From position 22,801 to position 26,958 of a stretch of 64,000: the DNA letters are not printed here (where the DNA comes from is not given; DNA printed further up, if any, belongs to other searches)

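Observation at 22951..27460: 1285-aa single-chain fusion of MMPL-like exporter, LPLAT acyltransferase and SAM methyltransferase, adjacent to a YceI lipid-binding protein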

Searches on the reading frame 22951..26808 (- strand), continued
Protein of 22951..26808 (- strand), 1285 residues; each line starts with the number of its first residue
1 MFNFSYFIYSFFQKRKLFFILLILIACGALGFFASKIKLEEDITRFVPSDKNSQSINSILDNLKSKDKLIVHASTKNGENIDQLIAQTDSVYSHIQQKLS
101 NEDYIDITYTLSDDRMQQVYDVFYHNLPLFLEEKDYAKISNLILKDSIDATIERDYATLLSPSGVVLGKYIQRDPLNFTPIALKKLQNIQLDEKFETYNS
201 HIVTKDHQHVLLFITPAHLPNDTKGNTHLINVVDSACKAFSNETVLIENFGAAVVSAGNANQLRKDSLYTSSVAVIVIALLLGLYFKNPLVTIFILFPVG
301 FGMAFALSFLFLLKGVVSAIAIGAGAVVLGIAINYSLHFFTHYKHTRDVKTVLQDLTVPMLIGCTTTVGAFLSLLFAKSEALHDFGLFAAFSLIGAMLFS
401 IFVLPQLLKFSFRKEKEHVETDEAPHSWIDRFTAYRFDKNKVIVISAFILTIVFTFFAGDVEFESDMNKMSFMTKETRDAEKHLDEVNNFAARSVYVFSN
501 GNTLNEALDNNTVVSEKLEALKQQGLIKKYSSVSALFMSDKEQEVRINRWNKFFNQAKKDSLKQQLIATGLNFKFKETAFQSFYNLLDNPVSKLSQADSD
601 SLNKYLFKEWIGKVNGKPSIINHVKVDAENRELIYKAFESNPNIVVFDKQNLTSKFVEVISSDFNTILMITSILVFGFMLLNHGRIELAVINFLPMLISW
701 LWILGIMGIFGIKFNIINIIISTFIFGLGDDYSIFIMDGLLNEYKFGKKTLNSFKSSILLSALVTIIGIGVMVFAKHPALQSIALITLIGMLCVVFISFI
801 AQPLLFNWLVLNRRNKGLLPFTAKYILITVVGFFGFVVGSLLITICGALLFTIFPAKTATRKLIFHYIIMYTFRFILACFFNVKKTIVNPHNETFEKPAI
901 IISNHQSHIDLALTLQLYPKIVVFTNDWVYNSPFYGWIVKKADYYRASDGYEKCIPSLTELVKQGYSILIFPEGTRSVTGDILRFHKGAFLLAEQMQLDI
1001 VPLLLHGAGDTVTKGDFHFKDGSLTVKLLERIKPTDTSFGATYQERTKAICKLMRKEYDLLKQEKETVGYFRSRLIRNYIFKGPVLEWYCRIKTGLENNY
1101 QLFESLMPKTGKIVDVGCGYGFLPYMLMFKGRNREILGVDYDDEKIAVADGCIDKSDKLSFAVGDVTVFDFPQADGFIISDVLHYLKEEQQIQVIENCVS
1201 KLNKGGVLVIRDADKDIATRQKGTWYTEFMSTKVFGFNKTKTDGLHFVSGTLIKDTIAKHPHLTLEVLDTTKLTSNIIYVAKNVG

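Call 10: find_encoding_contigs(protein=P0003, flank=10000, max_places=3)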
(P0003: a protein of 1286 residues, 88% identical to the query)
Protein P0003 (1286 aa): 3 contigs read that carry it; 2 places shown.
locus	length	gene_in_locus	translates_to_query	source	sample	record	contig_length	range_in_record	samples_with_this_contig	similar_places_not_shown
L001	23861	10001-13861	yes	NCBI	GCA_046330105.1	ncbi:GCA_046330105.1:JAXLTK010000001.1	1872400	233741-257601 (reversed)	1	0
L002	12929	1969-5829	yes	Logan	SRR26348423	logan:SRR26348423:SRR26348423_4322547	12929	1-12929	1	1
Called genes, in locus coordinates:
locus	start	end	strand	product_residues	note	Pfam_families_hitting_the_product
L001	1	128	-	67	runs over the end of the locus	-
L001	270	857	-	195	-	PF06175:MiaE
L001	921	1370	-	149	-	PF12802:MarR_2 (weak), PF01047:MarR (weak)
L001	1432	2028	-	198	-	PF04264:YceI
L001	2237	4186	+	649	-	PF02824:TGS, PF07973:tRNA_SAD, PF00587:tRNA-synt_2b, PF03129:HGTP_anticodon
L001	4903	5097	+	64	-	PF01632:Ribosomal_L35p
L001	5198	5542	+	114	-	PF00453:Ribosomal_L20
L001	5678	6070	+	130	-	-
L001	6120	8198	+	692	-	PF07719:TPR_2 (faint), PF13176:TPR_7 (faint), PF13181:TPR_8 (faint), PF13424:TPR_12, PF14938:SNAP (faint), PF00515:TPR_1 (weak), PF13424:TPR_12, PF07228:SpoIIE, +2 more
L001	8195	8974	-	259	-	PF01925:TauE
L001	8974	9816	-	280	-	-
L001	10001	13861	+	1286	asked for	PF03176:MMPL, PF01553:Acyltransferase, PF05175:MTS (weak), PF08241:Methyltransf_11, PF08242:Methyltransf_12, PF13489:Methyltransf_23 (weak), PF13649:Methyltransf_25, PF13847:Methyltransf_31, +1 more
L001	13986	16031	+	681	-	PF01432:Peptidase_M3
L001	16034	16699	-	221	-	-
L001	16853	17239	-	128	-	PF01042:Ribonuc_L-PSP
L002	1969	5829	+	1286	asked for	PF03176:MMPL, PF01553:Acyltransferase, PF05175:MTS (weak), PF08241:Methyltransf_11, PF08242:Methyltransf_12, PF13489:Methyltransf_23 (weak), PF13649:Methyltransf_25, PF13847:Methyltransf_31, +1 more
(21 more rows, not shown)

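Call 11: find_encoding_contigs(protein=P0081, flank=10000, max_places=2)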
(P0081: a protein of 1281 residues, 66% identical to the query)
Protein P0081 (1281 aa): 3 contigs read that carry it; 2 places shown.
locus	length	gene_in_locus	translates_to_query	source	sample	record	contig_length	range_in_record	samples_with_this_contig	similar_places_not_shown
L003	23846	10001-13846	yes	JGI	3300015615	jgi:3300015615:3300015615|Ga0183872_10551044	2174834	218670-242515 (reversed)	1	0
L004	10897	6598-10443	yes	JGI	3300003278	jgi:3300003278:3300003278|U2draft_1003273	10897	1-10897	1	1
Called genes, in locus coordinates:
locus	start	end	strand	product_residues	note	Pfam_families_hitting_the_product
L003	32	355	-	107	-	PF19937:GldC-like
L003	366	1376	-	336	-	PF25594:GldB_lipo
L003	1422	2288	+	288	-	PF13568:OMP_b-brl_2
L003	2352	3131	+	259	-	PF02540:NAD_synthase, PF03054:tRNA_Me_trans (faint)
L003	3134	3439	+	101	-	PF02575:YbaB_DNA_bd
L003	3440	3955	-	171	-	PF00583:Acetyltransf_1, PF13673:Acetyltransf_10 (weak), PF13508:Acetyltransf_7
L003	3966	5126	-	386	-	PF00989:PAS (weak), PF08448:PAS_4, PF13426:PAS_9, PF07228:SpoIIE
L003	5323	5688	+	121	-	-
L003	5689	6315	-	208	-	PF01227:GTP_cyclohydroI, PF14489:QueF (weak)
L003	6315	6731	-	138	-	PF01242:PTPS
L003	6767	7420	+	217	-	PF01048:PNP_UDP_1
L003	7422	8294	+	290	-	PF02621:VitK2_biosynth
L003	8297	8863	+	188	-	PF01195:Pept_tRNA_hydro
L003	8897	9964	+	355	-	PF05990:DUF900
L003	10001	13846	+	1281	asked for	PF03176:MMPL, PF01553:Acyltransferase, PF05175:MTS (weak), PF08241:Methyltransf_11, PF08242:Methyltransf_12, PF13489:Methyltransf_23, PF13649:Methyltransf_25, PF13847:Methyltransf_31, +1 more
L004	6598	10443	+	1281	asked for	PF03176:MMPL, PF01553:Acyltransferase, PF05175:MTS (weak), PF08241:Methyltransf_11, PF08242:Methyltransf_12, PF13489:Methyltransf_23, PF13649:Methyltransf_25, PF13847:Methyltransf_31, +1 more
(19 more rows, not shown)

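Call 12: find_encoding_contigs(protein=P0115, flank=10000, max_places=2)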
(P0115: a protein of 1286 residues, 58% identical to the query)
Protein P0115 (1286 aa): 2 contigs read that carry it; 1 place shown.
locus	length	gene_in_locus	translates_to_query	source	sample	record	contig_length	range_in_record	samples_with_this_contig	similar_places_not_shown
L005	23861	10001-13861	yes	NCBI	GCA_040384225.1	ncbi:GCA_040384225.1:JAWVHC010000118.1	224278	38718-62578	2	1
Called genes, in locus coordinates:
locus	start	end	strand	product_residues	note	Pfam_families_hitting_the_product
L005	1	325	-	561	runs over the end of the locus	PF01494:FAD_binding_3, PF04820:Trp_halogenase (faint), PF05834:Lycopene_cycl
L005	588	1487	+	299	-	-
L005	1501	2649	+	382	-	PF00108:Thiolase_N (faint), PF08541:ACP_syn_III_C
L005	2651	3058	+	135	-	-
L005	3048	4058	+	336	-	PF14399:BtrH_N, PF16169:DUF4872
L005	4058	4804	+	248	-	PF00005:ABC_tran, PF13304:AAA_21 (weak)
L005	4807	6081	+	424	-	PF12679:ABC2_membrane_2 (weak), PF12698:ABC2_membrane_3, PF01061:ABC2_membrane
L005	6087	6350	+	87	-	PF00550:PP-binding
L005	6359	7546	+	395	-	PF00109:ketoacyl-synt, PF00108:Thiolase_N (faint), PF02801:Ketoacyl-synt_C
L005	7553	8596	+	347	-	PF13723:Ketoacyl-synt_2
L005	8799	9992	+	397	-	PF00535:Glycos_transf_2, PF09835:DUF2062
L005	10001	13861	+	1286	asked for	PF03176:MMPL, PF01553:Acyltransferase, PF05175:MTS (weak), PF08241:Methyltransf_11, PF08242:Methyltransf_12, PF13489:Methyltransf_23 (weak), PF13649:Methyltransf_25, PF13847:Methyltransf_31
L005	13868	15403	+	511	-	PF00890:FAD_binding_2 (weak), PF01266:DAO (weak), PF01593:Amino_oxidase, PF01946:Thi4 (weak), PF03486:HI0933_like (faint), PF13450:NAD_binding_8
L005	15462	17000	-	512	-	PF01266:DAO (faint), PF01593:Amino_oxidase, PF13450:NAD_binding_8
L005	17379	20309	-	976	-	PF02927:CelD_N, PF00759:Glyco_hydro_9, PF18962:Por_Secre_tail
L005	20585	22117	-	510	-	PF14289:DUF4369, PF17127:DUF5106, PF00578:AhpC-TSA, PF08534:Redoxin, PF13905:Thioredoxin_8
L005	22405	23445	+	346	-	PF07675:Cleaved_Adhesin (faint), PF18962:Por_Secre_tail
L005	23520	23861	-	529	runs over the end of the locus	PF00009:GTP_EFTU, PF01926:MMR_HSR1, PF22042:EF-G_D2, PF03144:GTP_EFTU_D2 (weak), PF16658:RF3_C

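Call 13: find_encoding_contigs(protein=P0035, flank=10000, max_places=2)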
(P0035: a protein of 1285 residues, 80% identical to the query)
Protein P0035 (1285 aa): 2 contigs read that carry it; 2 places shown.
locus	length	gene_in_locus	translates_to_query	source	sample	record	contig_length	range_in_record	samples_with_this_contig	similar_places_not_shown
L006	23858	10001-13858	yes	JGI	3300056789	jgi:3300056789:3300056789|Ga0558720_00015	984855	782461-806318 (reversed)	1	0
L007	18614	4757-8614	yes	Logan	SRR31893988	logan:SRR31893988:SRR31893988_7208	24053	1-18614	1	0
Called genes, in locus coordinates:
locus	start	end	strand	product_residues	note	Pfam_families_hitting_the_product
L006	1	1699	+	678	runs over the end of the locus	PF07676:PD40 (weak)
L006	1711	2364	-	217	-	PF00072:Response_reg, PF00196:GerE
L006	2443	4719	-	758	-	PF13620:CarboxypepD_reg (weak), PF13715:CarbopepD_reg_2, PF07715:Plug, PF00593:TonB_dep_Rec_b-barrel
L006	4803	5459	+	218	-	PF01325:Fe_dep_repress, PF02742:Fe_dep_repr_C, PF04023:FeoA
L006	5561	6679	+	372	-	PF00988:CPSase_sm_chain, PF00117:GATase, PF07722:Peptidase_C26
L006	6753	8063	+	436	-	PF00005:ABC_tran (faint), PF00009:GTP_EFTU (weak), PF01926:MMR_HSR1, PF02421:FeoB_N, PF00009:GTP_EFTU, PF01926:MMR_HSR1, PF02421:FeoB_N, PF14714:KH_dom-like, +8 more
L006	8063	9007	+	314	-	PF13715:CarbopepD_reg_2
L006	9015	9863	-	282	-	-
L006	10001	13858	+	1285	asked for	PF03176:MMPL, PF01553:Acyltransferase, PF00891:Methyltransf_2 (weak), PF08241:Methyltransf_11, PF08242:Methyltransf_12, PF13489:Methyltransf_23, PF13649:Methyltransf_25, PF13847:Methyltransf_31, +2 more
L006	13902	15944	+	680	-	PF01432:Peptidase_M3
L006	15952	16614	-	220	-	-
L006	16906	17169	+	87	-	-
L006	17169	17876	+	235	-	PF01479:S4 (weak), PF00849:PseudoU_synth_2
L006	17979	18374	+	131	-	PF09345:SiaC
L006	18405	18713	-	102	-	-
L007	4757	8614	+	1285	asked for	PF03176:MMPL, PF01553:Acyltransferase, PF00891:Methyltransf_2 (weak), PF08241:Methyltransf_11, PF08242:Methyltransf_12, PF13489:Methyltransf_23, PF13649:Methyltransf_25, PF13847:Methyltransf_31, +2 more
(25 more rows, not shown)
